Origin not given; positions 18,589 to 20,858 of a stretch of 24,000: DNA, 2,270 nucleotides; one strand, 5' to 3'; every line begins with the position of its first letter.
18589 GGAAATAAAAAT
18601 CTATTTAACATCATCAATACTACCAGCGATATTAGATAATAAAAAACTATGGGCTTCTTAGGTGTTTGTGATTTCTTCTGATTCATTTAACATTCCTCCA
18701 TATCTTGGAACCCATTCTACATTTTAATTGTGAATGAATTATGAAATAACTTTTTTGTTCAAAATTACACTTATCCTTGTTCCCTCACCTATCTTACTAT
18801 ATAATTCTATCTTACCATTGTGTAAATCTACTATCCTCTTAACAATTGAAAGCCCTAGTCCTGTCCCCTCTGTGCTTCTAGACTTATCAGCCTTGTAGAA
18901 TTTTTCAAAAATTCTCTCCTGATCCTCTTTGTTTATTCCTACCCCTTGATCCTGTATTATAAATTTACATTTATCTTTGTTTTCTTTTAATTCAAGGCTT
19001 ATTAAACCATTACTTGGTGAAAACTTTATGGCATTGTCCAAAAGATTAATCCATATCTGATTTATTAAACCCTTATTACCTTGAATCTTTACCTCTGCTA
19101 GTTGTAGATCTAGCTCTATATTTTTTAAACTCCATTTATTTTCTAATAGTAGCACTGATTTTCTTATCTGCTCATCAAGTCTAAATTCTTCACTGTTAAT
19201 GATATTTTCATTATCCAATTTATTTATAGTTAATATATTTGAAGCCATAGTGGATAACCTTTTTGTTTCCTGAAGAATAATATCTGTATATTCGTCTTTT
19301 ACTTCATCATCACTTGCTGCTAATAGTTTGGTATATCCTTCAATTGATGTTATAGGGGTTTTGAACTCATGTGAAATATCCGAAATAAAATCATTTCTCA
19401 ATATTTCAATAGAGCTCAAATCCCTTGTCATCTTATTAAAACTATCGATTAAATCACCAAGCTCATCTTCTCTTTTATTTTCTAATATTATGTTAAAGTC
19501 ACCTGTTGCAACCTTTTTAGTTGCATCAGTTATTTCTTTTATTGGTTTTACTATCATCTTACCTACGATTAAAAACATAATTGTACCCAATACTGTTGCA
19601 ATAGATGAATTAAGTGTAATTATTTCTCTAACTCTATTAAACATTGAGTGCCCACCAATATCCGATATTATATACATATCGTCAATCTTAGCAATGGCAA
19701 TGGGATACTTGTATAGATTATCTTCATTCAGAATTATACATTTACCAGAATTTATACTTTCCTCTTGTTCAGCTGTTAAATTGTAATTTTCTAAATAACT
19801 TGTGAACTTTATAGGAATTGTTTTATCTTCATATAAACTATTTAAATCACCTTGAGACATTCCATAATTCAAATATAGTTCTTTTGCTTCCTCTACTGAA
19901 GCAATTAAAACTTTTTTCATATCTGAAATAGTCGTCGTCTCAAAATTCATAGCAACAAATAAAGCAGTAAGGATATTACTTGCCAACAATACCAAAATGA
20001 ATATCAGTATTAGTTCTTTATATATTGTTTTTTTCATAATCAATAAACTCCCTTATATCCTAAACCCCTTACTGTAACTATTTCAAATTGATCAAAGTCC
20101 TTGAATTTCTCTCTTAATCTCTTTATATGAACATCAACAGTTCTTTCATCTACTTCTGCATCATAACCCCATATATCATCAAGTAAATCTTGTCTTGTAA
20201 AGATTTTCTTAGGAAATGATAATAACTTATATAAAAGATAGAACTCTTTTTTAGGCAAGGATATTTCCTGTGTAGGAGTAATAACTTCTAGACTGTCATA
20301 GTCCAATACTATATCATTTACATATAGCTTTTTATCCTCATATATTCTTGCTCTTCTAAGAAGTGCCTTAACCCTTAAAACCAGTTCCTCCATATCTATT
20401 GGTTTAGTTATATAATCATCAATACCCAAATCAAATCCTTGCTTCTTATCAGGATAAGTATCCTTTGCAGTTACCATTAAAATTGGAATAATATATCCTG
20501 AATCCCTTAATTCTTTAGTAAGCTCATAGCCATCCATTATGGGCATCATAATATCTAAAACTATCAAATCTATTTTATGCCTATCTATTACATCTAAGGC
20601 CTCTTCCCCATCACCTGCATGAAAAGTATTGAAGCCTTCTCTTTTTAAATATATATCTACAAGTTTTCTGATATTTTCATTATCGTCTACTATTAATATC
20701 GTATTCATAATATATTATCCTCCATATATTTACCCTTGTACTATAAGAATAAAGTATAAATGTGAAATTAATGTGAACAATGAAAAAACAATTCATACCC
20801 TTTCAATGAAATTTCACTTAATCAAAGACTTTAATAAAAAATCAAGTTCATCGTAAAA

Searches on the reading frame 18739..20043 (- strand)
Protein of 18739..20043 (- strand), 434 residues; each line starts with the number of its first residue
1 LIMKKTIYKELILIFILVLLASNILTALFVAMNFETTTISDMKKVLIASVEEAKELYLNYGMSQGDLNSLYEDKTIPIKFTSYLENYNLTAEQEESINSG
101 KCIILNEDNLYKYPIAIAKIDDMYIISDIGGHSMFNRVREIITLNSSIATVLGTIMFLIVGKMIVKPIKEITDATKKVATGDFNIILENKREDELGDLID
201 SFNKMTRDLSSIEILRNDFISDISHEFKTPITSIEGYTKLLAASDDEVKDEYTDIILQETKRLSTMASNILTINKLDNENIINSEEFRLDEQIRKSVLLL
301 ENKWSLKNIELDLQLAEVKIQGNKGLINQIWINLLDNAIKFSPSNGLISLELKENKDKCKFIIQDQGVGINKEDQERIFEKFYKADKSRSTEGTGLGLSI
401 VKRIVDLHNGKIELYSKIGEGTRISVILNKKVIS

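Call 112: search_protein_families(library=pfam, max_evalue=0.0001, proteins=[window:18739-20043:-])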
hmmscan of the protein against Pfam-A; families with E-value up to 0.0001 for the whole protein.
window:18739-20043:- (434 aa): 4 families
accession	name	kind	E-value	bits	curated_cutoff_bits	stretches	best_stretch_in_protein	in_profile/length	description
PF02518.31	HATPase_c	-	5.3e-29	101.3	26.4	1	326-429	5-108/111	Histidine kinase-, DNA gyrase B-, and HSP90-like ATPase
PF00512.31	HisKA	-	3.6e-16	59.4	26.9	1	216-279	2-66/66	His Kinase A (phospho-acceptor) domain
PF00672.30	HAMP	-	9.1e-13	48.8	25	1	160-209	2-51/53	HAMP domain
PF14501.12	HATPase_c_5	-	9e-05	22.8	22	0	329-414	8-88/102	GHKL domain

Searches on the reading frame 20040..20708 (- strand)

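Call 112: search_protein_families(library=pfam, max_evalue=0.0001, proteins=[window:20040-20708:-])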
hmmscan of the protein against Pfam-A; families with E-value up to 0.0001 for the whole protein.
window:20040-20708:- (222 aa): 2 families
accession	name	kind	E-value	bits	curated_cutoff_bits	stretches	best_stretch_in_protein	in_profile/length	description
PF00072.30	Response_reg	-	2.2e-32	112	30.2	1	4-113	1-110/111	Response regulator receiver domain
PF00486.34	Trans_reg_C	-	8.4e-24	83.9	26.2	1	147-219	2-76/77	Transcriptional regulatory protein, C terminal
